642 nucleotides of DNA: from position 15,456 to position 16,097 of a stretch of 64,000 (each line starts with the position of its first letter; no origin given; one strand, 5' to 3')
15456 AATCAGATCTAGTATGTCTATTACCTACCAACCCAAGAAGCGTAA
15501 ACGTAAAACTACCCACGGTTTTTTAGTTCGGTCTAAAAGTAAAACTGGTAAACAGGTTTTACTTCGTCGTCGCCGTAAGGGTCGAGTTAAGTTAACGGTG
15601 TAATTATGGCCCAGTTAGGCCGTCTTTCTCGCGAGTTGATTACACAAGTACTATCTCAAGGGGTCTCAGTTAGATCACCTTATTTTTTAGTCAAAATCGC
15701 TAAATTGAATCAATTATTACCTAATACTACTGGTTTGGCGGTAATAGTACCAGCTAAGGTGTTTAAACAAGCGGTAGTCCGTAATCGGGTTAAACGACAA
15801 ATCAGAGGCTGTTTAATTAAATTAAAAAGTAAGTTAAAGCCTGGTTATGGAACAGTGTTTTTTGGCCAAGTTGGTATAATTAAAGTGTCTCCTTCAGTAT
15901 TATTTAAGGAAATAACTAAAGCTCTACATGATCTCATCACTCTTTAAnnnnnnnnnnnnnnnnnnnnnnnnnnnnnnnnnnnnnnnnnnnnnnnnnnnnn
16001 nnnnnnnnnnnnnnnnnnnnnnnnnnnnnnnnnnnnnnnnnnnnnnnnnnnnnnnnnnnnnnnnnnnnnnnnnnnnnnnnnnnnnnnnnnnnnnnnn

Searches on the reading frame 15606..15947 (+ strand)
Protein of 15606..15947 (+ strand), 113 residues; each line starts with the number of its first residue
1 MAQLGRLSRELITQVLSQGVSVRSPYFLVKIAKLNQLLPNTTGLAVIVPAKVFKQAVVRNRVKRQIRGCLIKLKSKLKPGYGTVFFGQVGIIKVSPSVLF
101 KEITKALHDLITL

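Call 98: search_protein_families(library=pfam, proteins=[window:15606-15947:+], max_evalue=0.001)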
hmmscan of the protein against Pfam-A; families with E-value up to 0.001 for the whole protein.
window:15606-15947:+ (113 aa): 1 family
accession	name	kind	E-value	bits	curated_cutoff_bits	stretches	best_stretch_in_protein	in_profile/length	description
PF00825.24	Ribonuclease_P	-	2.9e-15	56.7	22.3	1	9-109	10-107/109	Ribonuclease P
